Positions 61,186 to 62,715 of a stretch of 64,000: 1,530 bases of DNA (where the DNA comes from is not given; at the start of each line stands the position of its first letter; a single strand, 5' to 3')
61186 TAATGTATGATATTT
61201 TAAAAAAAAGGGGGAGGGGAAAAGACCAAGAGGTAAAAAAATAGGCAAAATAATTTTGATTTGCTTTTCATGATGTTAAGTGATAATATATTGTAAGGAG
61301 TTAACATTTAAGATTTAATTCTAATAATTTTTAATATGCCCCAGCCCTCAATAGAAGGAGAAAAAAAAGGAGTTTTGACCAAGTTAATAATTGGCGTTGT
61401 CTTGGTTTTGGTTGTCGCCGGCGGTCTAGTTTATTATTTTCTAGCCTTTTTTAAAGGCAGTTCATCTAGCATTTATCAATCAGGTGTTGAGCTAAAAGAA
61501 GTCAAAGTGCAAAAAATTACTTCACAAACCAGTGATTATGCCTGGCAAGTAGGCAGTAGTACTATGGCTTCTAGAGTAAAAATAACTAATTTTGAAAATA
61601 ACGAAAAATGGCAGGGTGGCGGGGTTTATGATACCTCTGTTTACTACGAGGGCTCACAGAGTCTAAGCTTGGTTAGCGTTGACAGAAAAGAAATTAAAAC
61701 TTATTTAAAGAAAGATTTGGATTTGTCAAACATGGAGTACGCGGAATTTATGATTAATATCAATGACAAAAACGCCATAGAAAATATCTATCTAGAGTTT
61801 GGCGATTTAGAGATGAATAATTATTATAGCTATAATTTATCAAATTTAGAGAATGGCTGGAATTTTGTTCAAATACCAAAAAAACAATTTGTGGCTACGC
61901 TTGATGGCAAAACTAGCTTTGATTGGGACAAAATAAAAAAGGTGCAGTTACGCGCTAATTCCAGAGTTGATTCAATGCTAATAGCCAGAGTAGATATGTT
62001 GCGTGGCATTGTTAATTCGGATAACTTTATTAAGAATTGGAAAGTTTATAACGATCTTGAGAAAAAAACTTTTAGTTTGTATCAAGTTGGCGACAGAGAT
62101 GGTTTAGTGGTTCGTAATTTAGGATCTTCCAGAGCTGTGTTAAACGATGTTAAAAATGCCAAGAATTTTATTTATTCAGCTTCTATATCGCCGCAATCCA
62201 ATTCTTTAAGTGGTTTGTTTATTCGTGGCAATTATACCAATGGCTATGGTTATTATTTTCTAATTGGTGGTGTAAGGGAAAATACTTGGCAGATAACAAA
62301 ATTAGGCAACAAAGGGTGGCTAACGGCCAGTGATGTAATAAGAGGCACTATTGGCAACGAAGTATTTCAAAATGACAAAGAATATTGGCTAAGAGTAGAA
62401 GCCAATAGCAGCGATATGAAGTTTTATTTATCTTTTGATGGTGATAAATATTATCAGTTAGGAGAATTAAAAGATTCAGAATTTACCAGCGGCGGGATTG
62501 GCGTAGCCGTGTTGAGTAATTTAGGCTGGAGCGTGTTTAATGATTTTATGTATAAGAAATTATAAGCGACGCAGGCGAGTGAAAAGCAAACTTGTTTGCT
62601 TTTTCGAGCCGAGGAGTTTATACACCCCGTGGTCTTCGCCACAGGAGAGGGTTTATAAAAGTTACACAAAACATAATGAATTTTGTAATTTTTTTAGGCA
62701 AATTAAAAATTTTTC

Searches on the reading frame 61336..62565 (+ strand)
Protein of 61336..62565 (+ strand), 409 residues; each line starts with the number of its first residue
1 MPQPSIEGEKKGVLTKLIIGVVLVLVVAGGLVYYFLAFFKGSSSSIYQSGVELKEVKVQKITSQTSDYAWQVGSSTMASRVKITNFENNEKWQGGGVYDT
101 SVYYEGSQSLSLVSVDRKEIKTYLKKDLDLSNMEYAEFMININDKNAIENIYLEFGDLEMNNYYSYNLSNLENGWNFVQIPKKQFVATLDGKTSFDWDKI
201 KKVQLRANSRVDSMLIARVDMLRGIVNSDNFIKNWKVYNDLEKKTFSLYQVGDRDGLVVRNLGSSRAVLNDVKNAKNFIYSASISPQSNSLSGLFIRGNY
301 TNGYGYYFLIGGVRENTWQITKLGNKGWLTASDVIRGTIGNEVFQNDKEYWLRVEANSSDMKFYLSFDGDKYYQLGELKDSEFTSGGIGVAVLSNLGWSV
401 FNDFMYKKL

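Call 97: find_encoding_contigs(protein=window:61336-62565:+, flank=10000, max_places=2)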
Protein window:61336-62565:+ (409 aa): 4 contigs read that carry it; 2 places shown.
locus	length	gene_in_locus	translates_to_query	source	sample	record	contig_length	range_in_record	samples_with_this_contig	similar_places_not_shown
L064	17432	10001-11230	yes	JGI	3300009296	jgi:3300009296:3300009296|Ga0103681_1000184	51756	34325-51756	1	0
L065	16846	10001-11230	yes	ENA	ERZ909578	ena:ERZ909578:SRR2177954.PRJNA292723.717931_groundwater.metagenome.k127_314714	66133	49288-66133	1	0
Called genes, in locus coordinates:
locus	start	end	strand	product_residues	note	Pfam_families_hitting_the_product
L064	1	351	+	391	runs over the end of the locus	PF01041:DegT_DnrJ_EryC1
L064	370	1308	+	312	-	PF01370:Epimerase, PF04321:RmlD_sub_bind, PF16363:GDP_Man_Dehyd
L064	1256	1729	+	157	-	-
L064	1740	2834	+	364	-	PF01041:DegT_DnrJ_EryC1, PF01053:Cys_Met_Meta_PP (weak), PF00155:Aminotran_1_2, PF00266:Aminotran_5 (weak), PF01212:Beta_elim_lyase (weak)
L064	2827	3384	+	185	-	PF00132:Hexapep, PF14602:Hexapep_2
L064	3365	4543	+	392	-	PF00534:Glycos_transf_1, PF13692:Glyco_trans_1_4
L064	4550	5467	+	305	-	PF00535:Glycos_transf_2, PF10111:Glyco_tranf_2_2, PF13641:Glyco_tranf_2_3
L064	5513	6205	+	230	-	PF13489:Methyltransf_23, PF13847:Methyltransf_31, PF08241:Methyltransf_11, PF13649:Methyltransf_25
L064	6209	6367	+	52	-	-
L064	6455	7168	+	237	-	PF13489:Methyltransf_23, PF07021:MetW (faint), PF08241:Methyltransf_11, PF13649:Methyltransf_25 (weak), PF01209:Ubie_methyltran (weak), PF08242:Methyltransf_12, PF13847:Methyltransf_31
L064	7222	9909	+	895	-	-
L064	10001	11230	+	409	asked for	-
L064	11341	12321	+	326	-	PF13399:LytR_C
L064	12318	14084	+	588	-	-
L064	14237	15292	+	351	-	-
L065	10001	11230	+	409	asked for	-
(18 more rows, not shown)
